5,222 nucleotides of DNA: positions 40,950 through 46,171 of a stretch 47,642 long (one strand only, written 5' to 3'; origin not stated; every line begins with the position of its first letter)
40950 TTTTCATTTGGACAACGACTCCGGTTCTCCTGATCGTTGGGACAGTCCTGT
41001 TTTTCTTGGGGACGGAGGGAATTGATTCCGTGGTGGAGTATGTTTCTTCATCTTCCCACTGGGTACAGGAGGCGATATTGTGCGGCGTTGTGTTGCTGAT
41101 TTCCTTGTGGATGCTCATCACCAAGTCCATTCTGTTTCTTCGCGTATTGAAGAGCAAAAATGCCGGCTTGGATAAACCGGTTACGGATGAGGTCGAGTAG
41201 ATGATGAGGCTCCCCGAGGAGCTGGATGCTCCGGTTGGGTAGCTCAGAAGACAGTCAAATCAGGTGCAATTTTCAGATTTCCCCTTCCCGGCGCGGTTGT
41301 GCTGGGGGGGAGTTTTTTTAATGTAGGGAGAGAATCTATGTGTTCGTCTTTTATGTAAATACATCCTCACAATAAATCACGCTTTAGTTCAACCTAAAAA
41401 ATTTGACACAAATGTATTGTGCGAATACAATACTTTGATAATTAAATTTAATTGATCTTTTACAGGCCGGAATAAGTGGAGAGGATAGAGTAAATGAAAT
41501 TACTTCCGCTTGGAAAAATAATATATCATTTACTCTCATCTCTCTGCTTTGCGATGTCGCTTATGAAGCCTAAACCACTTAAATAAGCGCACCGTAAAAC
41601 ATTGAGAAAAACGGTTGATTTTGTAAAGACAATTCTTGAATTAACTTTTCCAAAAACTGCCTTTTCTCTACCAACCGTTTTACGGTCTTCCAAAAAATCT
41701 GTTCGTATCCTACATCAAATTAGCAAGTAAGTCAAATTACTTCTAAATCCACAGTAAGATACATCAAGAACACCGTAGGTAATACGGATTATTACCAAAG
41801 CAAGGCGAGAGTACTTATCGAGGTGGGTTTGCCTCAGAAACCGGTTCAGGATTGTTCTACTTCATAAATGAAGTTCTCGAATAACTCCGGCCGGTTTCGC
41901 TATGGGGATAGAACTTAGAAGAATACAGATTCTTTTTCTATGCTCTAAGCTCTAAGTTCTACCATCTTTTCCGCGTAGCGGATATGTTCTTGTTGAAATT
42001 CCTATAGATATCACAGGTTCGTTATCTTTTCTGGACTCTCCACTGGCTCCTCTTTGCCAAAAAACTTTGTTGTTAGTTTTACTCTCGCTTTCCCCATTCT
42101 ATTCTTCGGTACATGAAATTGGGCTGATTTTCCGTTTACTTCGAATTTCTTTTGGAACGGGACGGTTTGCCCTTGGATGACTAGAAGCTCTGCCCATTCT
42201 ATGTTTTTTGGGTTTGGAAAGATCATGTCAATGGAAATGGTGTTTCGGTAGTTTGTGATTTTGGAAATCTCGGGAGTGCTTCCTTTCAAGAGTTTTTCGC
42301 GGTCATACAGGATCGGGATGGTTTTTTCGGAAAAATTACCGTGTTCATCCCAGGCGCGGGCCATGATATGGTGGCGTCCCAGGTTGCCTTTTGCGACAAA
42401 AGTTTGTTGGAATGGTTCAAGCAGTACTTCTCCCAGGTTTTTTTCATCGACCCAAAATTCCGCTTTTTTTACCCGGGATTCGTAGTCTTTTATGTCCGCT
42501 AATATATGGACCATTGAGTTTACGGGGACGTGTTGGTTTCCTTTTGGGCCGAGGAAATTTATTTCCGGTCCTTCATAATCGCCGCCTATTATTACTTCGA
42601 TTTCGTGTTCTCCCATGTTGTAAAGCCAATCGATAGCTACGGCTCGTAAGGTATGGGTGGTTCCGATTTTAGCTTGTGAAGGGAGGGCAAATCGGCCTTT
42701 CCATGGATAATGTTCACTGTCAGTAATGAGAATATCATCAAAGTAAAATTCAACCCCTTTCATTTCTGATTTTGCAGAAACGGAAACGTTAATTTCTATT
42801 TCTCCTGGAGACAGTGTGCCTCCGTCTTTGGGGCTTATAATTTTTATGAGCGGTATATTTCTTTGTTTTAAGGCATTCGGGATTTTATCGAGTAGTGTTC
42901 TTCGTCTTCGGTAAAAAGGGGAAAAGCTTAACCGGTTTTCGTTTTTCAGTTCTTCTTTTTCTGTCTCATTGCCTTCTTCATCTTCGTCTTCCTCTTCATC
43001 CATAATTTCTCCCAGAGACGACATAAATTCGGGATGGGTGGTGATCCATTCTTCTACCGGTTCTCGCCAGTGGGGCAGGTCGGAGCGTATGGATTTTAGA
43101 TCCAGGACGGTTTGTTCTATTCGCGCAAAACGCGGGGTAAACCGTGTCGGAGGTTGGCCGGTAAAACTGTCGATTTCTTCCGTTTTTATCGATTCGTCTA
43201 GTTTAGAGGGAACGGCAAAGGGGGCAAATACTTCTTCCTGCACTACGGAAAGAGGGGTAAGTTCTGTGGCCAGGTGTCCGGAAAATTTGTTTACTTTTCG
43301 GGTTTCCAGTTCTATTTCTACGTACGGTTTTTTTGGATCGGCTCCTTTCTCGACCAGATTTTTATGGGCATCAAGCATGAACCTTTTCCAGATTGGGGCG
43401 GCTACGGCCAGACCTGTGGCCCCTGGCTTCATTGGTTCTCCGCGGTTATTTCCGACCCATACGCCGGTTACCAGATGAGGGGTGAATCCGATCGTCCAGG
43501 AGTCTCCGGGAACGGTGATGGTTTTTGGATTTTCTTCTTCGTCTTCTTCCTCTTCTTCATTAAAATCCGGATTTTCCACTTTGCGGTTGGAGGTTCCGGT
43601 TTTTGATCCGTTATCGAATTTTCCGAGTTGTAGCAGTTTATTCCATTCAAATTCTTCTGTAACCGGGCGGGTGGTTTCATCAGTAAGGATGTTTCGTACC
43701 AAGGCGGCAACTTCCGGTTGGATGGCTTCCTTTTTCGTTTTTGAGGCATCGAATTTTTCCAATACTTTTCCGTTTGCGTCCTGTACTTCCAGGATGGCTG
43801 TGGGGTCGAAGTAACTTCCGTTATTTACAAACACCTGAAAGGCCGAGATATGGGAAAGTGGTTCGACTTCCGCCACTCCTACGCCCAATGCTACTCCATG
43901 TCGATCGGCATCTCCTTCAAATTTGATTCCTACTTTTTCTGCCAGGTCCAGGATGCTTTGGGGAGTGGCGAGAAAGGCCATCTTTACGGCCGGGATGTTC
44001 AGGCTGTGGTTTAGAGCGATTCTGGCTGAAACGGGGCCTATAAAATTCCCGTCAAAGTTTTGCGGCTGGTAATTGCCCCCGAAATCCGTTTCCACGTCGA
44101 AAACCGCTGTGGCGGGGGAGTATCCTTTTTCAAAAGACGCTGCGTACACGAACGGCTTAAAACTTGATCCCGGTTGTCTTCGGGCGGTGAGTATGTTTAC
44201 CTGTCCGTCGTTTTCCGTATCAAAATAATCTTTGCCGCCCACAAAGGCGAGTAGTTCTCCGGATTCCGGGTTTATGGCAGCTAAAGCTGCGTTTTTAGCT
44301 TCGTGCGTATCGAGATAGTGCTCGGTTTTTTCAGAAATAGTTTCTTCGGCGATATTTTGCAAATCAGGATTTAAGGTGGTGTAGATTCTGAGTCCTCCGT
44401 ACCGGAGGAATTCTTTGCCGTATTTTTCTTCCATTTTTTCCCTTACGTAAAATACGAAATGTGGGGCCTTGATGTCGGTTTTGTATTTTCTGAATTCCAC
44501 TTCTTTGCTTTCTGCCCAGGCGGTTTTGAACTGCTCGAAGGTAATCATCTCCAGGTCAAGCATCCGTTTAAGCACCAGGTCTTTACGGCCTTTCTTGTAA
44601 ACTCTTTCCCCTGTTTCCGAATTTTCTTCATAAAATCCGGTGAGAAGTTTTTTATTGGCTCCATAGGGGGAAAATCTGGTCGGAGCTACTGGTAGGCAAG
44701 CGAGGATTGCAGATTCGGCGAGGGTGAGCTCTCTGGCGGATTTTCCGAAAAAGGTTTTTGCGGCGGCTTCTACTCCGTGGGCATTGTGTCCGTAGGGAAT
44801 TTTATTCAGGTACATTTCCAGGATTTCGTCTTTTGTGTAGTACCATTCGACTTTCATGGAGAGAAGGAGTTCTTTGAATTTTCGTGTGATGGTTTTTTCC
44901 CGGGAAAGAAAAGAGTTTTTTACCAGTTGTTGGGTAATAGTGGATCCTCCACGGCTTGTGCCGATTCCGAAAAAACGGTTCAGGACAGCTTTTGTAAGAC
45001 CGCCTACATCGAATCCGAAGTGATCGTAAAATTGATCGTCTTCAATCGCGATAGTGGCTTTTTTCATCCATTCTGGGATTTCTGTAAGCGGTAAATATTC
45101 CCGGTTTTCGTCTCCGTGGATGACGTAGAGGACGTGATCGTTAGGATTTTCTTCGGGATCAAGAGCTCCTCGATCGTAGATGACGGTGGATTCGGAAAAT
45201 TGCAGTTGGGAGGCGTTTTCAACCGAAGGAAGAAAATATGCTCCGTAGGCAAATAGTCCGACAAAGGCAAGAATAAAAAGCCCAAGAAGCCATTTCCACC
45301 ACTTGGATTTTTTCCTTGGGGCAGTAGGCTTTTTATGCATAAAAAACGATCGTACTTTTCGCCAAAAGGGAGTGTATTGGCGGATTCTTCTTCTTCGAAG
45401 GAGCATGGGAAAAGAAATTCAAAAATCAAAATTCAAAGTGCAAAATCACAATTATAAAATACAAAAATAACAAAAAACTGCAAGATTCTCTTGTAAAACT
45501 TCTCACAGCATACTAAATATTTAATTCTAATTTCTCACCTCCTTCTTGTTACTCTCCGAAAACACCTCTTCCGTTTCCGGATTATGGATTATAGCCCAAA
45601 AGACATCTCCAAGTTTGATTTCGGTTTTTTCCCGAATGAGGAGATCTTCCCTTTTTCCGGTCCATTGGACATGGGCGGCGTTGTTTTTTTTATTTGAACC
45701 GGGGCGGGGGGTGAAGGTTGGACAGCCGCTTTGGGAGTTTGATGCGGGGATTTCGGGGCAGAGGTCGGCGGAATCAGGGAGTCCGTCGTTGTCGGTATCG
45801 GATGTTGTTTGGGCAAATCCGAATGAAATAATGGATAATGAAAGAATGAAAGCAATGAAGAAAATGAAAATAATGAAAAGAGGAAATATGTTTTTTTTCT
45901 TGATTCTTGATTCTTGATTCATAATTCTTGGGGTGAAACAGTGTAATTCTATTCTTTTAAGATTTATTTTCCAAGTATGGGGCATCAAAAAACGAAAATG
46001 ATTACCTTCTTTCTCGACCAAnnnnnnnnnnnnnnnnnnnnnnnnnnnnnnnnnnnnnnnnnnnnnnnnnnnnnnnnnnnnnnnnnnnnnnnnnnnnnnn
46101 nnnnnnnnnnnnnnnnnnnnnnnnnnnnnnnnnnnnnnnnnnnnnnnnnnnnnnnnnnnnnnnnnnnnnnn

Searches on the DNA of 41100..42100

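Call 70: search_rna_families(source=window, start=41100, end=42100, threshold=evalue, max_evalue=1)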
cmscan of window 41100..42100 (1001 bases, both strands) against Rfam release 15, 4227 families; matches with E-value up to 1: 2.
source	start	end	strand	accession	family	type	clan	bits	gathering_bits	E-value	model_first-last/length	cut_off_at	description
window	41608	41681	-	RF01061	mir-548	Gene; miRNA;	-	23.7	90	0.072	1-84/84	no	mir-548 microRNA precursor family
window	41462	41559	-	RF00695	MIR398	Gene; miRNA;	-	17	55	0.85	1-109/109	no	MIR398 microRNA precursor family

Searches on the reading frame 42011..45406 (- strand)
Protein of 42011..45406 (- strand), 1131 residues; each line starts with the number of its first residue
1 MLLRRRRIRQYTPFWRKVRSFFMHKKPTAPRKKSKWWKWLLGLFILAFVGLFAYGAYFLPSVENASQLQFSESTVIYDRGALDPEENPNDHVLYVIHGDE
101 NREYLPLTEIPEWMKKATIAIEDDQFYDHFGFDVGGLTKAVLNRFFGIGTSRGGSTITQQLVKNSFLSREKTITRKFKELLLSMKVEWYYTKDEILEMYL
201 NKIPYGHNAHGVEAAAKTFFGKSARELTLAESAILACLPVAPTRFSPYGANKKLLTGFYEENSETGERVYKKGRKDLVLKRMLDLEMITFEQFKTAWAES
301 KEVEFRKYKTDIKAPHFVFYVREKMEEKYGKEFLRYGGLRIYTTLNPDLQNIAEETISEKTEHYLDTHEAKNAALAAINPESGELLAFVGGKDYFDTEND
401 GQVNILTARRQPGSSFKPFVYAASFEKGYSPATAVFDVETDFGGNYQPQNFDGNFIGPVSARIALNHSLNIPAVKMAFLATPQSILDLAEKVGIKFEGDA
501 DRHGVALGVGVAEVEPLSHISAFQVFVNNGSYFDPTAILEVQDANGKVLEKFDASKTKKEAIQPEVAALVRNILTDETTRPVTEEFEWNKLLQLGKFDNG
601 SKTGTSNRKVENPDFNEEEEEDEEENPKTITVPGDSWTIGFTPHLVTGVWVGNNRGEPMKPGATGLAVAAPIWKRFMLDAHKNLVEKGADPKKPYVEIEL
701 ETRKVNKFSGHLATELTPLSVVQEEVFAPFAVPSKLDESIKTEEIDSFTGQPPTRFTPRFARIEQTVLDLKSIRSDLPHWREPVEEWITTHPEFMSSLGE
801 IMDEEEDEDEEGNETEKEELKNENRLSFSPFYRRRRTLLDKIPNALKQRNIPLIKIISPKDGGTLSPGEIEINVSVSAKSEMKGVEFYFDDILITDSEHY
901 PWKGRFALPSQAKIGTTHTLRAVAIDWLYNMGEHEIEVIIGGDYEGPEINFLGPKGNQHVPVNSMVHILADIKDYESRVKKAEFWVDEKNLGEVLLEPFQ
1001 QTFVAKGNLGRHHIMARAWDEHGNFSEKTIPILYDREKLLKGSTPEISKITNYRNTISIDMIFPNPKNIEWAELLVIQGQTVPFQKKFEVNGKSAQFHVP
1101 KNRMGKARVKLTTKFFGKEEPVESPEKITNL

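Call 7: search_protein_families(library=ncbifam, proteins=[window:42011-45406:-], max_evalue=0.001)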
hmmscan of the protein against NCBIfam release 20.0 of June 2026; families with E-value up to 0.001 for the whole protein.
window:42011-45406:- (1131 aa): 16 families
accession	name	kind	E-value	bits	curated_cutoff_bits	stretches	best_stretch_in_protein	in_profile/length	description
TIGR02074.1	PBP_1a_fam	subfamily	1.5e-140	469.6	508.75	1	101-683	1-535/535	PBP1A family penicillin-binding protein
NF051885.1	tranpepglycosPbpC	equivalog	8.5e-117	391.3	900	2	98-606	71-544/632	multimodular transpeptidase-transglycosylase PbpC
TIGR02073.1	PBP_1c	equivalog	6e-107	359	494.2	2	100-607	31-495/728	penicillin-binding protein 1C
TIGR02071.1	PBP_1b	equivalog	6.2e-78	262.7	717.75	1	99-611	144-639/729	penicillin-binding protein 1B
NF008643.0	PRK11636.1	equivalog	1.4e-75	255.1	1263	2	92-364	56-310/850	peptidoglycan glycosyltransferase/peptidoglycan DD-transpeptidase MrcA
NF038276.1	strep_PBP2A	exception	1.5e-68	231.7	1100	1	39-655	37-610/716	penicillin-binding protein PBP2A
NF038272.1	strep_PBP1A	exception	2.2e-62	211.3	1075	1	41-680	16-630/658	penicillin-binding protein PBP1A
NF038274.1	strep_PBP1B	exception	4.4e-58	197.2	1225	2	93-294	73-271/745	penicillin-binding protein PBP1B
NF007061.0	PRK09506.1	equivalog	3.7e-54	183.8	1120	1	99-610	208-702/825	bifunctional glycosyl transferase/transpeptidase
NF008414.0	PRK11240.1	equivalog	6.5e-53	179.9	1121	1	115-531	77-460/774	peptidoglycan glycosyltransferase PbpC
NF011423.0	PRK14850.1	equivalog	1.5e-49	169.1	1275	1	100-612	155-650/764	penicillin-binding protein 1b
TIGR02070.1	mono_pep_trsgly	equivalog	3.7e-38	131.3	182.65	1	101-246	54-199/224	monofunctional biosynthetic peptidoglycan transglycosylase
NF010008.0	PRK13481.1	equivalog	4.6e-35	121.2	270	1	100-242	78-226/269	glycosyltransferase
TIGR03423.1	pbp2_mrdA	equivalog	4.9e-15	55.1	455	2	504-644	427-558/593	penicillin-binding protein 2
NF053573.1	PBP2_PenA_Neis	exception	1.1e-07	30.8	1105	1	359-681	249-561/572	peptidoglycan D,D-transpeptidase PBP2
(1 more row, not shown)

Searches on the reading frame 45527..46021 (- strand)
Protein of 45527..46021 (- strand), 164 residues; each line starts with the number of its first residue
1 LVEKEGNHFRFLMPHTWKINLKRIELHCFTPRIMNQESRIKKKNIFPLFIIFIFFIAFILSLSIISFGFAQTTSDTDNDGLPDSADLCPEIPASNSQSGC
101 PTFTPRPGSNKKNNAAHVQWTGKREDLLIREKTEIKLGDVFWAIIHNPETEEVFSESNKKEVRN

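Call 37: search_protein_families(library=pfam, proteins=[window:45527-46021:-], max_evalue=0.001)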
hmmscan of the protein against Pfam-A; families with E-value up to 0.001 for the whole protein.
window:45527-46021:- (164 aa): 1 family
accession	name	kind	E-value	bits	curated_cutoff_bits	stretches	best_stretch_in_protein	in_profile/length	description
PF02412.23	TSP_3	-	0.00011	22.3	25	1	74-93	14-33/36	Thrombospondin type 3 repeat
